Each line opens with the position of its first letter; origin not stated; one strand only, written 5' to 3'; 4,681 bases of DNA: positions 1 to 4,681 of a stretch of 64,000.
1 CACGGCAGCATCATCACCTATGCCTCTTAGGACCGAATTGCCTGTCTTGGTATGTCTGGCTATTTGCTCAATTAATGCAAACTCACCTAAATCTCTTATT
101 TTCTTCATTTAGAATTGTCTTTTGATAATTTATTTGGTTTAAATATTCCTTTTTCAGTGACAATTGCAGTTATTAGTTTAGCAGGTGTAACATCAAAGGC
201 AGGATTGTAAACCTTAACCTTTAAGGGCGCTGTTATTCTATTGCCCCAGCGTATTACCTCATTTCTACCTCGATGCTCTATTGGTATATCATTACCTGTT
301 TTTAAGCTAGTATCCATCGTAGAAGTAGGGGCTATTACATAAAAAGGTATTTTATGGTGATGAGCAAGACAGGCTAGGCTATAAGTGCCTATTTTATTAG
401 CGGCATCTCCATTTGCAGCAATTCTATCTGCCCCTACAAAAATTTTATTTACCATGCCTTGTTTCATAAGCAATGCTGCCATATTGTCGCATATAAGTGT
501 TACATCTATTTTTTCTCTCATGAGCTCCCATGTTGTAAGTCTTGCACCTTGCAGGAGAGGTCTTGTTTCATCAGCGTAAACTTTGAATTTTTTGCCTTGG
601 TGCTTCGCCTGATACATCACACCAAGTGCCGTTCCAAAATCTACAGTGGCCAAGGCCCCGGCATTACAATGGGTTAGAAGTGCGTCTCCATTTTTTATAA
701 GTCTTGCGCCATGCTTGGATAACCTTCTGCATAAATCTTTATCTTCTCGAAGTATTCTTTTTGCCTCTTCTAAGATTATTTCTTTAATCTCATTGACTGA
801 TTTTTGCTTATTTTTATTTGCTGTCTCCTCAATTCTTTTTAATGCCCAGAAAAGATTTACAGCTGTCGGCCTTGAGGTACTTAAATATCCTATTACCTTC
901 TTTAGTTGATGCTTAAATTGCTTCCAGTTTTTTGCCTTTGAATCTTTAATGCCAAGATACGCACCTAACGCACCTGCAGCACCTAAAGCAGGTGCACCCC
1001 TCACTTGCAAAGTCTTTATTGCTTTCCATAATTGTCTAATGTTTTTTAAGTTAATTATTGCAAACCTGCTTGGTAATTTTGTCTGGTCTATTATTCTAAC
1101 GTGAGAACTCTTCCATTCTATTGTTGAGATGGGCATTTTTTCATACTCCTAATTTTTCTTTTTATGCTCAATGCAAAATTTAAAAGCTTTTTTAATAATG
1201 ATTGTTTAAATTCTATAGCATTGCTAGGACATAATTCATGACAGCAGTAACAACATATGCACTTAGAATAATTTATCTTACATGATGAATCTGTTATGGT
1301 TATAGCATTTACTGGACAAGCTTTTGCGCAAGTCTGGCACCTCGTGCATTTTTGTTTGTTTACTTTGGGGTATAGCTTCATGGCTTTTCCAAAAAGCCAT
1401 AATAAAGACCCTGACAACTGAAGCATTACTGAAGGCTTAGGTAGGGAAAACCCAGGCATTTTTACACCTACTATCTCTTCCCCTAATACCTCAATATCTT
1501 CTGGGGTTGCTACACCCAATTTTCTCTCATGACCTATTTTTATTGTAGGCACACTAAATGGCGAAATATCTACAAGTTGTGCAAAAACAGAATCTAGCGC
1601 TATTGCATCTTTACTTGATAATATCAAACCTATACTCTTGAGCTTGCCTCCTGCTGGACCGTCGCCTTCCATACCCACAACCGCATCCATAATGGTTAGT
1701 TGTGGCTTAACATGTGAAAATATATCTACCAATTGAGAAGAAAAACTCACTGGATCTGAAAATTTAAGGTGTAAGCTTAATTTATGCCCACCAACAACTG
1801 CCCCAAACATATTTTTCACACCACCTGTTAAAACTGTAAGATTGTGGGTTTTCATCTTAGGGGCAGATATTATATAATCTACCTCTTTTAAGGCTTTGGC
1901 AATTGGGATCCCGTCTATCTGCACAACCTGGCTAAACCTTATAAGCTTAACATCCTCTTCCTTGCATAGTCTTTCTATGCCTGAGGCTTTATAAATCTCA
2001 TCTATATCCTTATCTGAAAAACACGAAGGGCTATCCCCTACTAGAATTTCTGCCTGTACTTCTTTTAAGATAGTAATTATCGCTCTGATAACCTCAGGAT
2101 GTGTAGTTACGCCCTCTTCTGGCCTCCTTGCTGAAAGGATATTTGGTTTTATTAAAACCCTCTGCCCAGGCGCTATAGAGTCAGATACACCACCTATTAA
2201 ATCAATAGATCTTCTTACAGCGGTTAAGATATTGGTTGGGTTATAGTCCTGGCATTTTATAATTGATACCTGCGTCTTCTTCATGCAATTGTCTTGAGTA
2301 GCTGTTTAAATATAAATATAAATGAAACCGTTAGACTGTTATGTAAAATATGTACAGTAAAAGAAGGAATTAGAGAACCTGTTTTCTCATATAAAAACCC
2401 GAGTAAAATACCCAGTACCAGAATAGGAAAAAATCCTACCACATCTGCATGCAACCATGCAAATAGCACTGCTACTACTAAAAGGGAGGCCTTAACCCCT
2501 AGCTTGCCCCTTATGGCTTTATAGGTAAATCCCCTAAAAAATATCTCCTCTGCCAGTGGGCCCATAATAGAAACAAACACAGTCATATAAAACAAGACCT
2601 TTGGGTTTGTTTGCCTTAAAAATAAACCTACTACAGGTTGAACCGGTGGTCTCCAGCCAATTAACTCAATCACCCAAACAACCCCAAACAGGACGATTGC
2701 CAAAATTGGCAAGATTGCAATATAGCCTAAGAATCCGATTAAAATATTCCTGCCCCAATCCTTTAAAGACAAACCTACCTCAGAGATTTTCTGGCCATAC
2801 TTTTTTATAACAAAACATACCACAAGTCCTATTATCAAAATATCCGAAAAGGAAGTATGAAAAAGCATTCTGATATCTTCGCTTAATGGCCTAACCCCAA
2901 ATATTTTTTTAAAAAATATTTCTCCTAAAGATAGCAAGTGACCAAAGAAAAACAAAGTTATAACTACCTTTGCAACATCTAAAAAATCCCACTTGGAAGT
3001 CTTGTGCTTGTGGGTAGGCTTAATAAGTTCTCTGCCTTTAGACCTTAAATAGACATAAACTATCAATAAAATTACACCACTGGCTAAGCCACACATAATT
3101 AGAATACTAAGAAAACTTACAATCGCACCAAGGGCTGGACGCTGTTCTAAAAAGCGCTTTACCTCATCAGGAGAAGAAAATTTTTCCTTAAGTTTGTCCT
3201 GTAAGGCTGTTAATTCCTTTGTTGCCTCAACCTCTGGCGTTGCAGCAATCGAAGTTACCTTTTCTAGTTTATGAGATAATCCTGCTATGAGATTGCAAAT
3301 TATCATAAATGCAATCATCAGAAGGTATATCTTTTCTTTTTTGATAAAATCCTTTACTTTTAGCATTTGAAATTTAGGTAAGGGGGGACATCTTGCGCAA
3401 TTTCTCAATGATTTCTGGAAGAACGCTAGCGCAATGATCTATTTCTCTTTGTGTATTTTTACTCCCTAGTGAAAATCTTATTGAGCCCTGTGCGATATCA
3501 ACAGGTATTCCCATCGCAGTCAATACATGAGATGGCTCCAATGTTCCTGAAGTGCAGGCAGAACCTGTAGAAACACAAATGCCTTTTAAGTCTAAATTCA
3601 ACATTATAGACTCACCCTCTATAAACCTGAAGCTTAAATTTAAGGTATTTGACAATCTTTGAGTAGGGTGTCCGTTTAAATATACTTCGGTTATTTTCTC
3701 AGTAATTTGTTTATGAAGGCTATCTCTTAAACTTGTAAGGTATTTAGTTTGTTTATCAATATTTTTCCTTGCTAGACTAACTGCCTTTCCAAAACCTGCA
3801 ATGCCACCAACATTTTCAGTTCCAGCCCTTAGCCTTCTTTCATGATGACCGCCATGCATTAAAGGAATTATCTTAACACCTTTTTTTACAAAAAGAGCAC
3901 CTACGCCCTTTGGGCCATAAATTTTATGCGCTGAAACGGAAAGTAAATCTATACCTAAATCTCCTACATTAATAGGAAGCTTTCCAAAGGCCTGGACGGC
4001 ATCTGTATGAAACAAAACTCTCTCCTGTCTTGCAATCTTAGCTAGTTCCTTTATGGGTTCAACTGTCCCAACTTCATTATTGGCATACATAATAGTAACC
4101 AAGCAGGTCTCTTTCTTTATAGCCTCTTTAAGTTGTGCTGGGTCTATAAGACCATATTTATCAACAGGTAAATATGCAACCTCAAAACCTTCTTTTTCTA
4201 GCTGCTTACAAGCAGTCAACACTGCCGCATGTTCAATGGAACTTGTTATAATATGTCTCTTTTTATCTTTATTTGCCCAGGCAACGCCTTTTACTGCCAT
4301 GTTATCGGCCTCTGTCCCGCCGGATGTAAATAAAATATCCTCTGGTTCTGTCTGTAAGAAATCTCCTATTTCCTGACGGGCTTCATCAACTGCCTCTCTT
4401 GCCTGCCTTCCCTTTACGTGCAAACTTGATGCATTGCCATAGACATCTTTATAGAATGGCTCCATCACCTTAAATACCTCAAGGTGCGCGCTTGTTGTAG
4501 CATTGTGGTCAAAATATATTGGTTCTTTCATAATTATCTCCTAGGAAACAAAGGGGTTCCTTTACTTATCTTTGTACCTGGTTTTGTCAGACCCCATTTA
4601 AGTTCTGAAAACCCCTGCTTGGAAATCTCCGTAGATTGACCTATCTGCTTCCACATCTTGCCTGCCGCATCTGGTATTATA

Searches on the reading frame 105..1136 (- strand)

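Call 61: search_protein_families(library=pfam, proteins=[window:105-1136:-], max_evalue=0.00001)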
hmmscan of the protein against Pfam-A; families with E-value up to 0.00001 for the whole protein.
window:105-1136:- (343 aa): 1 family
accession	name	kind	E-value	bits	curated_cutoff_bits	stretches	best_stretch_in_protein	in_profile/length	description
PF01008.23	IF-2B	-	8.1e-93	311.1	22.4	1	44-334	1-280/280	Initiation factor 2 subunit family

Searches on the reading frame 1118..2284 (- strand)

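Call 61: search_protein_families(library=pfam, proteins=[window:1118-2284:-], max_evalue=0.00001)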
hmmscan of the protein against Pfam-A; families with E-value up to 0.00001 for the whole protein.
window:1118-2284:- (388 aa): 2 families
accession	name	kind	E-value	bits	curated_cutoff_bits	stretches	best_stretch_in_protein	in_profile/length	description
PF04015.17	DUF362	-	3e-51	174.8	24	1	43-235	1-199/200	Domain of unknown function (DUF362)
PF00037.32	Fer4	-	1.5e-08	34.5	21.1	1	306-329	1-24/24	4Fe-4S binding domain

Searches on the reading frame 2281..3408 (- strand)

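Call 61: search_protein_families(library=pfam, proteins=[window:2281-3408:-], max_evalue=0.00001)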
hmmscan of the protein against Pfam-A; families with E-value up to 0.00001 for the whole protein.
window:2281-3408:- (375 aa): 1 family
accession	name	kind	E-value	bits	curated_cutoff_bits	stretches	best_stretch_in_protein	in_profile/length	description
PF02517.21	Rce1-like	-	4.4e-19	69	22.4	1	272-358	4-92/93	Type II CAAX prenyl endopeptidase Rce1-like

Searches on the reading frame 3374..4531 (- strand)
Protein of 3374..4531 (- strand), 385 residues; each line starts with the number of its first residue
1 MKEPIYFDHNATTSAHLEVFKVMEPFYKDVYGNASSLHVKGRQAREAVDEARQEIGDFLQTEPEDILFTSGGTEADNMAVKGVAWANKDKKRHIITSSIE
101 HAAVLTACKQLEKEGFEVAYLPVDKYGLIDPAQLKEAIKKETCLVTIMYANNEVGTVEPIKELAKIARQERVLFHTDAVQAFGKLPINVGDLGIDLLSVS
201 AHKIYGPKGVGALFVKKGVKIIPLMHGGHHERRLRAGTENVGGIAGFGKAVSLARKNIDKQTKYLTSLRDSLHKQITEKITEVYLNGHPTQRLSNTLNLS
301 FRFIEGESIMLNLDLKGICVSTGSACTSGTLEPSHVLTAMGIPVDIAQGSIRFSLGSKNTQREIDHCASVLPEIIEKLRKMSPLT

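Call 61: search_protein_families(library=pfam, proteins=[window:3374-4531:-], max_evalue=0.00001)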
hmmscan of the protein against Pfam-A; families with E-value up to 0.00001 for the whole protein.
window:3374-4531:- (385 aa): 3 families
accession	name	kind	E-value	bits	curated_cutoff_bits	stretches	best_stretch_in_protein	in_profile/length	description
PF00266.25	Aminotran_5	-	1.1e-90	304.7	21.5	1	5-365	1-369/371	Aminotransferase class-V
PF00155.27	Aminotran_1_2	-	4.7e-08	33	19.7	1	47-177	43-186/361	Aminotransferase class I and II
PF01041.23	DegT_DnrJ_EryC1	-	2.6e-07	30.6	19.8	1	66-184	42-152/360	DegT/DnrJ/EryC1/StrS aminotransferase family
